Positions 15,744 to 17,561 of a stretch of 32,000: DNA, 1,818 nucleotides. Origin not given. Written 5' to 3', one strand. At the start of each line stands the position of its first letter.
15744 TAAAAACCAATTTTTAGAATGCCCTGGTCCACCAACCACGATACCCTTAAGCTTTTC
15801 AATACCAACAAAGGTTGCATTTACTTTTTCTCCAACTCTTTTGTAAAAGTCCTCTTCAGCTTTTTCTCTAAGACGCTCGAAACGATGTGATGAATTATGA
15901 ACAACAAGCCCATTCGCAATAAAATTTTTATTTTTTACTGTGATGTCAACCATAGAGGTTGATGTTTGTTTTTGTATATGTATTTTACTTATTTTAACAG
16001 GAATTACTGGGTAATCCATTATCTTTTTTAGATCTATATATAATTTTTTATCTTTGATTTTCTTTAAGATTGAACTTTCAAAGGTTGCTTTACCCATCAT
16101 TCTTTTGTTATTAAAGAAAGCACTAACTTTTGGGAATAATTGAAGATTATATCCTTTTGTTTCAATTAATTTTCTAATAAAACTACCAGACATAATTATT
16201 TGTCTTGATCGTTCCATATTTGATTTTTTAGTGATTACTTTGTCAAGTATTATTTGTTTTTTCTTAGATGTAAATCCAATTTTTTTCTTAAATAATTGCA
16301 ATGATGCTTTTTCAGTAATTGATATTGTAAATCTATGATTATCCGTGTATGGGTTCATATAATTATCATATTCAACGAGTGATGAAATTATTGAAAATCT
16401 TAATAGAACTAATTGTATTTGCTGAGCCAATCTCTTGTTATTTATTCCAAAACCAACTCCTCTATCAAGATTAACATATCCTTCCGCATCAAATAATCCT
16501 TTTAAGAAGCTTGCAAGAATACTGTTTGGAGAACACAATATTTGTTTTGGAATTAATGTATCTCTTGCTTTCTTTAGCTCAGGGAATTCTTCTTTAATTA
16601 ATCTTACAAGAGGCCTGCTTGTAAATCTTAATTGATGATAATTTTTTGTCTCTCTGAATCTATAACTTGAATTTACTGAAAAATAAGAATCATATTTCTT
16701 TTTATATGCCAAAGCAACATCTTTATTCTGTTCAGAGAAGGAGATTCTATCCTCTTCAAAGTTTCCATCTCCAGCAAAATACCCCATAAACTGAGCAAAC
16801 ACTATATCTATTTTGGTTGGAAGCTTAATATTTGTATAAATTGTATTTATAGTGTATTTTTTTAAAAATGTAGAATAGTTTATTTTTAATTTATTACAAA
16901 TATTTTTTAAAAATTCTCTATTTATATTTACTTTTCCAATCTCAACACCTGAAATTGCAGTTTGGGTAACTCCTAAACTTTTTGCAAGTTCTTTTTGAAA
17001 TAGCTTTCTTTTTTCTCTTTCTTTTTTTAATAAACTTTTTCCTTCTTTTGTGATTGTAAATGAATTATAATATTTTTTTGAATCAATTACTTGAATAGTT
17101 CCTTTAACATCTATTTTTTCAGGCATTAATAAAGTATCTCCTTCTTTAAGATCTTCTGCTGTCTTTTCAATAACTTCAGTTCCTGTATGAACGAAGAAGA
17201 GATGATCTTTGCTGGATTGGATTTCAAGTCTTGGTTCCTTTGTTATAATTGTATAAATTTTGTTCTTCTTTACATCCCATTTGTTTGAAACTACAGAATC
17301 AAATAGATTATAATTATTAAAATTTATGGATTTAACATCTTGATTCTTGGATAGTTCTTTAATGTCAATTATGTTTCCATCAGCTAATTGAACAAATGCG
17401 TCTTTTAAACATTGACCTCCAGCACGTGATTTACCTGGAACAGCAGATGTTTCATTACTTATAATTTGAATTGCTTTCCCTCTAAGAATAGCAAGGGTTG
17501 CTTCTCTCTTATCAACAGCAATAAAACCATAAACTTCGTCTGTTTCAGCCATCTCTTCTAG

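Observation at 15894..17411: Large homing-endonuclease intein inserted directly after the catalytic GGQ of release factor aRF1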

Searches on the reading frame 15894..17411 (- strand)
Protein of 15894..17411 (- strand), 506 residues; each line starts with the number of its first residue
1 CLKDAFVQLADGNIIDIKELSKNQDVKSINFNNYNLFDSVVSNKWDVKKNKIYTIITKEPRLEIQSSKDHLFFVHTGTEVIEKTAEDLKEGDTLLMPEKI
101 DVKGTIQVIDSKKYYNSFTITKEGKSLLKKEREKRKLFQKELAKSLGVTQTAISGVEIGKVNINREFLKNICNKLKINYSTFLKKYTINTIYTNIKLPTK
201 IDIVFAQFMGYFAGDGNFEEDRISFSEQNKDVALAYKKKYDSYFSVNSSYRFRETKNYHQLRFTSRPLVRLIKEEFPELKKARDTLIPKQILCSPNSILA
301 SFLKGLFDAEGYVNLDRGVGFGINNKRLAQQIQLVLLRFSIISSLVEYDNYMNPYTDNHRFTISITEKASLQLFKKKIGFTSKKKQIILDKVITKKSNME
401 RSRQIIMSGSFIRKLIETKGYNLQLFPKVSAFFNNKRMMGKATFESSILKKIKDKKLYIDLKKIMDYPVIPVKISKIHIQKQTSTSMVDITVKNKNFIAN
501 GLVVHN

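Call 4: search_protein_families(library=pfam, proteins=[window:15894-17411:-], max_evalue=0.01)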
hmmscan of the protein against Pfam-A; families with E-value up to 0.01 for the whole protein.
seq(506 aa): 5 families
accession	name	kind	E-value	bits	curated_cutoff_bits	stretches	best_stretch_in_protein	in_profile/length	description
PF14890.11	Intein_splicing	-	1.3e-20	74.3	35.8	1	8-506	2-155/155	Intein splicing domain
PF14528.11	LAGLIDADG_3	-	7.3e-19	68.3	22.5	1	299-379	3-82/82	LAGLIDADG-like domain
PF01381.28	HTH_3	-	1.7e-09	38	23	1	128-178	1-51/55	Helix-turn-helix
PF12844.13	HTH_19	-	2.4e-06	27.8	30.2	1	127-186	3-62/64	Helix-turn-helix domain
PF13560.12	HTH_31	-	8.7e-05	23.2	27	1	127-174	5-53/64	Helix-turn-helix domain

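Call 5: search_protein_families(library=ncbifam, proteins=[window:15894-17411:-], max_evalue=0.01)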
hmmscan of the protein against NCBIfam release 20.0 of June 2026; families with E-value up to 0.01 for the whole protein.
seq(506 aa): 18 families
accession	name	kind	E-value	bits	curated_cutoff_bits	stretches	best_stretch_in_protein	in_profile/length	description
NF011418.0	PRK14845.1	equivalog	9.1e-18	63.4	756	1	16-401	59-320/1049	translation initiation factor IF-2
NF005852.0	PRK07773.1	equivalog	1.2e-16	60.2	780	2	282-506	595-826/886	replicative DNA helicase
NF038098.1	GyrA_w_intein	exception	5.3e-16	57.7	1850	1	198-506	232-537/1232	intein-containing DNA gyrase subunit A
NF045703.1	rSAM_Tes_intein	exception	9.7e-15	53.4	1700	1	23-342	201-509/1040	tetraether lipid synthase Tes, intein-containing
NF006207.0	PRK08332.1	equivalog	4.9e-13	47.2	2400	1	35-397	363-580/1684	vitamin B12-dependent ribonucleotide reductase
NF011287.0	PRK14698.1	equivalog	1.4e-08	33.2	1238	1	190-318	378-505/1017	V-type ATP synthase subunit A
NF038162.1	RtcB_rel_intein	exception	1.8e-07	29.6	1150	1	7-506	102-578/961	intein-containing RtcB family protein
TIGR03070.1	couple_hipB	subfamily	9.5e-07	28.7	71.65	1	127-167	6-46/58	type II toxin-antitoxin system Y4mF family antitoxin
NF041575.1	antitoxPezA_Strep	equivalog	6.9e-06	26.1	290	1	128-204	6-82/158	type II toxin-antitoxin system antitoxin PezA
NF047948.1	male_kill_WMK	equivalog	1.1e-05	25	300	1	15-186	45-225/300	WO male-killing family protein Wmk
NF038136.1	rSAM_Rv_intein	exception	1.6e-05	24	700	0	449-506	280-334/574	intein-containing Rv2578c family radical SAM protein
TIGR01445.1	intein_Nterm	domain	0.00012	23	24.5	1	4-74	5-83/83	intein N-terminal splicing region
TIGR00270.2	TIGR00270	equivalog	0.00023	21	110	1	114-178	64-130/159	multiprotein bridging factor aMBF1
NF041951.1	phage_RstR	subfamily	0.00046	20.4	80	1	127-186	6-65/108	RstR family transcriptional repressor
TIGR01443.1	intein_Cterm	domain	0.00086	19.5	15.6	1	489-506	4-23/24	intein C-terminal splicing region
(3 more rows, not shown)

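Call 34: search_solved_structures(query=window:15894-17411:-, max_evalue=0.01, show_alignments=2)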
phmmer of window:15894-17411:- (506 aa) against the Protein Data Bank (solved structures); distinct sequences matched with E-value up to 0.01: 7.
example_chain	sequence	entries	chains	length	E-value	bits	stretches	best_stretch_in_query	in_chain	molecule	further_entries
1dq3_A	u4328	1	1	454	8.9e-11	45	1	209-394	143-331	ENDONUCLEASE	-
7qsu_A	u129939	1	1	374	3.8e-10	42.9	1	194-394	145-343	V-ATPase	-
7qss_A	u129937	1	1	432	9.8e-10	41.6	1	194-318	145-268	V-type ATP synthase alpha chain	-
2cw7_A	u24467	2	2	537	3.8e-06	29.7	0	183-349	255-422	Endonuclease PI-PkoII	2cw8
2b5a_A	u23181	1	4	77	0.00023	23.8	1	119-186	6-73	C.BclI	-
7qst_A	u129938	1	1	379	0.0024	20.5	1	193-309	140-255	V-type ATP synthase subunit A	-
2p5t_A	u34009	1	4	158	0.0077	18.8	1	128-207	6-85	Putative transcriptional regulator PezA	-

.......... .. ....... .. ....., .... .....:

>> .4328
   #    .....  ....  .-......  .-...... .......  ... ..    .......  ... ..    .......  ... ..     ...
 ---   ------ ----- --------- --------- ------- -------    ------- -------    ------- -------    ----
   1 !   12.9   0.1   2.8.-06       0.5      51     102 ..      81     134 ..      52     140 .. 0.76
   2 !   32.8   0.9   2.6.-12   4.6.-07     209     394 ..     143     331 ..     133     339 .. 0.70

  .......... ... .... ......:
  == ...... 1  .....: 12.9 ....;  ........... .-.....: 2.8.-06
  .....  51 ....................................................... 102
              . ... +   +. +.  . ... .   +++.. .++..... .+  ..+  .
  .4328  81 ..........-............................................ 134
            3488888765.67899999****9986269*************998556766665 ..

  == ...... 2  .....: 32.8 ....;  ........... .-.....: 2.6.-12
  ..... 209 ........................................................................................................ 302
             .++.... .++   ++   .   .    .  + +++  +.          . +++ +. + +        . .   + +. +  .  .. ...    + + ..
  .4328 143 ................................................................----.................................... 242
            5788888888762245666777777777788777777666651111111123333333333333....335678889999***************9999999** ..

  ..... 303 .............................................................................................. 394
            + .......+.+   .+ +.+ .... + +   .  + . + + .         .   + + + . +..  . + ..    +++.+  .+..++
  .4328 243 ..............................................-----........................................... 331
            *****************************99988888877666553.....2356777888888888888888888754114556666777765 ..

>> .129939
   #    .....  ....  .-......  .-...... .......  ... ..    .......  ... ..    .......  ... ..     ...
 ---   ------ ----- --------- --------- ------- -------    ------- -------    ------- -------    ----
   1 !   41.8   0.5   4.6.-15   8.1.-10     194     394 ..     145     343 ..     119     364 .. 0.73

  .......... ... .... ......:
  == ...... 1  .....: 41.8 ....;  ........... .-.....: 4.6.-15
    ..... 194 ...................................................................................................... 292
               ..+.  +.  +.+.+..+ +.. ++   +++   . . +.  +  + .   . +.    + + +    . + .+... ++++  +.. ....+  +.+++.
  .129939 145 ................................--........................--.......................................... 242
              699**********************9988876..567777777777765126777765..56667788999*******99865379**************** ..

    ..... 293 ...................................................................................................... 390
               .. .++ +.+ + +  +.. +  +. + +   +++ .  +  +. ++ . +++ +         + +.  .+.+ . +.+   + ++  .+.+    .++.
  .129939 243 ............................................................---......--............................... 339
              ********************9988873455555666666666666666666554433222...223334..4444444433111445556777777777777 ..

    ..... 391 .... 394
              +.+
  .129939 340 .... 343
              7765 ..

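Call 37: search_protein_representatives(protein=window:15894-17411:-)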
Query: 506 residues. Proteins with E-value up to 0.001 (for the whole library): 2327; up to 1e-10: 466; up to 1e-30: 77. The best 150 are listed.
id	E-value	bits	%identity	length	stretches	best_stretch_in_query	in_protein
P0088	6.9e-173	592.6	56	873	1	1-506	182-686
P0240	2.1e-145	502.0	50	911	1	3-506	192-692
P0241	1.3e-127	443.3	48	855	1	3-506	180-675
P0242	4.6e-124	431.7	45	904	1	4-506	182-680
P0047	1.2e-121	423.8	44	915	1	2-506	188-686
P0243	2.0e-121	423.0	56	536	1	1-352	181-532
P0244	2.1e-119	416.4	43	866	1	3-506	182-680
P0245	8.2e-115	401.2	47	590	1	3-506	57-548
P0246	4.6e-113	395.4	42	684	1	4-504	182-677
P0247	2.4e-112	393.0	47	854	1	3-506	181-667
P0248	4.2e-108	379.1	53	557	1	138-506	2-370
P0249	1.4e-107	377.4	44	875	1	6-506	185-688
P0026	3.6e-102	359.5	48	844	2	194-506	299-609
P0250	4.5e-102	359.2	39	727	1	4-506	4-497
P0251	1.7e-101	357.3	41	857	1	3-506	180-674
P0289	6.6e-41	157.5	29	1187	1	5-506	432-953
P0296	4.7e-37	144.9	34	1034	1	3-506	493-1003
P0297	2.5e-36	142.5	31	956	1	3-506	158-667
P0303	1.0e-33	133.8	28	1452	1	5-506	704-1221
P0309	1.6e-31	126.6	28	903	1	4-506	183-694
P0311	3.2e-31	125.6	32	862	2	4-413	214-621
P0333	1.3e-25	107.2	31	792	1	3-399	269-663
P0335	1.8e-25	106.7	29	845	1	9-394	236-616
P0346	1.2e-23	100.7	32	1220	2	4-399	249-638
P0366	2.9e-21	92.8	27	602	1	6-394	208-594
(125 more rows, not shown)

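Call 39: search_protein_families(library=pfam, proteins=[P0289, P0303, P0297, P0309, P0311, P0333, P0335, P0346, P0366, P0296], max_evalue=0.00001)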
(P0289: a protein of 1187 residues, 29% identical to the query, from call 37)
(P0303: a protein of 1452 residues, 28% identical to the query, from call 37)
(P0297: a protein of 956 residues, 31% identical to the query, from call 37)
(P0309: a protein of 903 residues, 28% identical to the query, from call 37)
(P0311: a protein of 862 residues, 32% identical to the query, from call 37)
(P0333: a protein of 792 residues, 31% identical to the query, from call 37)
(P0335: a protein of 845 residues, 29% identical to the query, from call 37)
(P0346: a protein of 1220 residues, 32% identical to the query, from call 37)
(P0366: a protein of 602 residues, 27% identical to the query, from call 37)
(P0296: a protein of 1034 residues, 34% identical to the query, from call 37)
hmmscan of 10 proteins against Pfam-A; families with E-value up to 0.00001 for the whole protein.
P0289 (1187 aa): 7 families
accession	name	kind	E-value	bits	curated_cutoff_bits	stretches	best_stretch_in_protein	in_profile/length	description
PF03464.20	eRF1_2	-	6e-26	91.8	27.1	1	953-1043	41-133/133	eRF1 domain 2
PF14890.11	Intein_splicing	-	4.3e-24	85.5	35.8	2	131-367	1-155/155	Intein splicing domain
PF03465.20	eRF1_3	-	2.6e-23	83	25.8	1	1047-1185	2-105/106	eRF1 domain 3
PF14528.11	LAGLIDADG_3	-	1.9e-18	66.9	22.5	1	733-807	4-82/82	LAGLIDADG-like domain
PF03463.20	eRF1_1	-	1.2e-14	54.8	23.8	1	14-122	1-109/123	eRF1 domain 1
PF01079.26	Hint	-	2.1e-06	27.9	29.7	0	119-198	8-84/213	Hint module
PF01381.28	HTH_3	-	2.3e-06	28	23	1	555-606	1-52/55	Helix-turn-helix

P0303 (1452 aa): 8 families
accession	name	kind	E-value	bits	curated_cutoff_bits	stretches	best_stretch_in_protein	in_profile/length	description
PF14890.11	Intein_splicing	-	3.1e-27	95.7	35.8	2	708-1221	3-155/155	Intein splicing domain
PF03465.20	eRF1_3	-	3.4e-24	85.8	25.8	1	1314-1451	1-105/106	eRF1 domain 3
PF03464.20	eRF1_2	-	8.4e-24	84.8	27.1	1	1185-1311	12-133/133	eRF1 domain 2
PF14528.11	LAGLIDADG_3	-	7.7e-22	77.8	22.5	1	1006-1079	5-82/82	LAGLIDADG-like domain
PF03463.20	eRF1_1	-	6.1e-17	62.2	23.8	1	20-129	2-110/123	eRF1 domain 1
PF01381.28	HTH_3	-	3.1e-09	37.2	23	1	830-881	4-55/55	Helix-turn-helix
PF18854.6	baeRF_family10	-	1.7e-07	32.1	27.1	0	645-698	2-55/143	Bacterial archaeo-eukaryotic release factor family 10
PF13560.12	HTH_31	-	4.4e-06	27.4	27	0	831-874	10-54/64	Helix-turn-helix domain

P0297 (956 aa): 5 families
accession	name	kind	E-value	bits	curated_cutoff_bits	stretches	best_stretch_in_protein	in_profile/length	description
PF14528.11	LAGLIDADG_3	-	6.6e-22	78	22.5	1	449-526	2-82/82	LAGLIDADG-like domain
PF14890.11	Intein_splicing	-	1.1e-17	64.7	35.8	1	182-667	24-155/155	Intein splicing domain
PF01381.28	HTH_3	-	7.6e-09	35.9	23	0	280-331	1-53/55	Helix-turn-helix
PF12844.13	HTH_19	-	5.5e-06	26.6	30.2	0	280-332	4-57/64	Helix-turn-helix domain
PF12706.13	Lactamase_B_2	-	6.4e-06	26.3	27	0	53-154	24-112/200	Beta-lactamase superfamily domain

P0309 (903 aa): 2 families
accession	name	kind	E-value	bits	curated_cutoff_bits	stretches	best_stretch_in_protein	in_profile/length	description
PF14890.11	Intein_splicing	-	3.3e-28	98.9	35.8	1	186-694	2-155/155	Intein splicing domain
PF14528.11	LAGLIDADG_3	-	3e-19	69.5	22.5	1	479-557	2-82/82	LAGLIDADG-like domain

P0311 (862 aa): 3 families
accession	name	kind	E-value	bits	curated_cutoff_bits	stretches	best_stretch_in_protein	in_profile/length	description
PF14528.11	LAGLIDADG_3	-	1.6e-21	76.8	22.5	1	511-588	2-82/82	LAGLIDADG-like domain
PF14890.11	Intein_splicing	-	6.2e-19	68.8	35.8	1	217-657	1-155/155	Intein splicing domain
PF01381.28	HTH_3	-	1.3e-07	32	23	0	338-385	1-48/55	Helix-turn-helix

P0333 (792 aa): 3 families
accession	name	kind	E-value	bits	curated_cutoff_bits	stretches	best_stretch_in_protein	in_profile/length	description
PF02350.25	Epimerase_2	-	2.9e-83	280.1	30.6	2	26-265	8-266/347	UDP-N-acetylglucosamine 2-epimerase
PF14528.11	LAGLIDADG_3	-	1.4e-18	67.3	22.5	1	565-642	3-81/82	LAGLIDADG-like domain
PF14890.11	Intein_splicing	-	2e-16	60.6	35.8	1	277-712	6-155/155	Intein splicing domain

P0335 (845 aa): 2 families
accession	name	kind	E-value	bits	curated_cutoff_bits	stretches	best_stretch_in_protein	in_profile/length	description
PF14528.11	LAGLIDADG_3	-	2.3e-20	73.1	22.5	1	526-600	4-81/82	LAGLIDADG-like domain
PF14890.11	Intein_splicing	-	7e-17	62.1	35.8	1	254-677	26-155/155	Intein splicing domain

P0346 (1220 aa): 11 families
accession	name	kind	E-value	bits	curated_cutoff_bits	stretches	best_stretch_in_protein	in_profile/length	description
PF10996.14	Beta-Casp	-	9.2e-33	113.8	27.7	1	1005-1129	1-120/120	Beta-Casp domain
PF17214.9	KH_TffA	-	1e-23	83.5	22.6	1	6-71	3-68/68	Transcription termination factor FttA, KH domain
PF14890.11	Intein_splicing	-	4.6e-17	62.7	35.8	1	252-831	1-155/155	Intein splicing domain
PF07521.17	RMMBL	-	9.1e-17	61.3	21.6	1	1148-1209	2-61/63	Zn-dependent metallo-hydrolase RNA specificity domain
PF14528.11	LAGLIDADG_3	-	1.6e-14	54.3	22.5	1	550-619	5-82/82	LAGLIDADG-like domain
PF01381.28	HTH_3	-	4.2e-13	49.5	23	1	380-433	2-55/55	Helix-turn-helix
PF16661.11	Lactamase_B_6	-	1.3e-10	41.5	27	1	834-949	52-174/193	Metallo-beta-lactamase superfamily domain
PF00753.33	Lactamase_B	-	5.6e-07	30.1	22.7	1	194-245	5-57/196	Metallo-beta-lactamase superfamily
PF12706.13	Lactamase_B_2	-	1.8e-06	28.2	27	0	207-245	3-44/200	Beta-lactamase superfamily domain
PF12844.13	HTH_19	-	2.4e-06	27.8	30.2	0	379-436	4-61/64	Helix-turn-helix domain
PF13560.12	HTH_31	-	3.1e-06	27.8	27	1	377-431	4-59/64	Helix-turn-helix domain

P0366 (602 aa): 3 families
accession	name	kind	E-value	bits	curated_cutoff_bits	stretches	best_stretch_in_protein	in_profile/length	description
PF14528.11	LAGLIDADG_3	-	2.1e-23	82.8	22.5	1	503-579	4-82/82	LAGLIDADG-like domain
PF14890.11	Intein_splicing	-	1.2e-09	38.6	35.8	1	213-381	6-133/155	Intein splicing domain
PF01381.28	HTH_3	-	1.4e-06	28.7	23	1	328-377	1-50/55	Helix-turn-helix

P0296 (1034 aa): 5 families
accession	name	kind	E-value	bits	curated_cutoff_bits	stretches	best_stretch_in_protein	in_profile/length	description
PF21763.2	DHH_CID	-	1.4e-19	70.7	27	1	242-327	1-84/84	DHH-CID domain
PF14890.11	Intein_splicing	-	4.9e-19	69.1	35.8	1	505-1003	10-155/155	Intein splicing domain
PF14528.11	LAGLIDADG_3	-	1.4e-18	67.4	22.5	2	782-862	3-82/82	LAGLIDADG-like domain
PF02272.25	DHHA1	-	1.7e-08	35.3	25.9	0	424-489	18-75/102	DHHA1 domain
PF01368.27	DHH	-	9.1e-08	32.9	28.1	1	27-111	2-78/125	DHH family, N-terminal domain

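Call 80: find_related_loci(query=A2, collection=viral_contigs, flank=5000)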
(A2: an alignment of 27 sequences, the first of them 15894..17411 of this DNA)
Query A2 (506 aa) in viral_contigs; peptide patterns used: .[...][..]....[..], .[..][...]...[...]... (x = any residue, [..] = any of these).
101 stretches matched a pattern; 9 encode a relative of the query (tblastn E <= 1e-3); 9 distinct loci.
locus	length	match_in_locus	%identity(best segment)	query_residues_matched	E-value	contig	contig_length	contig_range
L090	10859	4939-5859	26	195-506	2e-16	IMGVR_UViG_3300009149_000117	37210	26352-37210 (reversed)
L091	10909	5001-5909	23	198-506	4e-14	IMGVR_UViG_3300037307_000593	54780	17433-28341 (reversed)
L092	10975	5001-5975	23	195-506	2e-12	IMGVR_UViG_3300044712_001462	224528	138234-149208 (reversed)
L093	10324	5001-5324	29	283-386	2e-7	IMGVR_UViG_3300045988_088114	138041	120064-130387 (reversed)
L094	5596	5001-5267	32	299-389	1e-6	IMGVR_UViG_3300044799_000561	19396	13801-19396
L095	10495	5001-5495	25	183-345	3e-6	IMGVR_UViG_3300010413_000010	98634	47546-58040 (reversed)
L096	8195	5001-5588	25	202-389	7e-6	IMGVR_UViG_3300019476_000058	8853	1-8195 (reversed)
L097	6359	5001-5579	25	202-386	3e-5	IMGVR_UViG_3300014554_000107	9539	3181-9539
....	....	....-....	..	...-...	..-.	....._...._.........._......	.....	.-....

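Call 92: predict_structure(alignment_id=A4)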
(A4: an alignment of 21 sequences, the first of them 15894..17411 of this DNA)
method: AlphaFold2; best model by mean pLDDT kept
length: 506 residues; sequences in the alignment: 21
mean_pLDDT: 92.0   pTM: 0.91
mean pLDDT of the five models: 92.0, 91.6, 91.5, 91.3, 91.2
residues with pLDDT >= 90: 410; 70-90: 81; 50-70: 15; < 50: 0
segments of 3 or more residues with pLDDT < 50: none
pLDDT, mean of each block of 10 residues (from residue 1): 93 94 91 89 92 95 94 89 96 95 93 90 94 95 94 89 89 94 86 80 98 91 93 96 95 94 94 92 87 98 97 92 92 97 87 70 95 98 96 93 92 93 85 91 94 95 94 96 88 89 89
secondary structure, 60 per line:
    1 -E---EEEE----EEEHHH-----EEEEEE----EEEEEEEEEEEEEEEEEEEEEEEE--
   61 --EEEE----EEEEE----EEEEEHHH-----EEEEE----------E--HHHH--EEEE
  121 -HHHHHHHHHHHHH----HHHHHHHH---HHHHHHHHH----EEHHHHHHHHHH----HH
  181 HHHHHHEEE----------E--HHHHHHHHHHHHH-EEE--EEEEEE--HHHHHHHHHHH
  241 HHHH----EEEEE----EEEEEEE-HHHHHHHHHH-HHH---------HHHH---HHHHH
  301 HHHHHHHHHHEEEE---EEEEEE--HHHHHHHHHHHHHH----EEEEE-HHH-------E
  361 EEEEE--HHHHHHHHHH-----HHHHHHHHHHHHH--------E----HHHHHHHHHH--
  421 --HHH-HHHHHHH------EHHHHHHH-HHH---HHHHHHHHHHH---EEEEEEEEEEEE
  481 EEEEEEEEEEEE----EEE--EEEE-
elements in order: E6-9 E14-16 E25-30 E35-58 E63-66 E71-75 E80-84 E93-97 H111-114 E117-120 H122-134 H139-146 H150-158 H165-174 H179-186 E187-189 H203-215 E217-219 E222-227 H230-244 E249-253 E258-264 H266-275 H289-292 H296-310 E311-314 E318-323 H326-339 E344-348 E360-365 H368-377 H383-395 H409-418 H427-433 H441-447 H455-465 E469-492 E497-499 E502-505
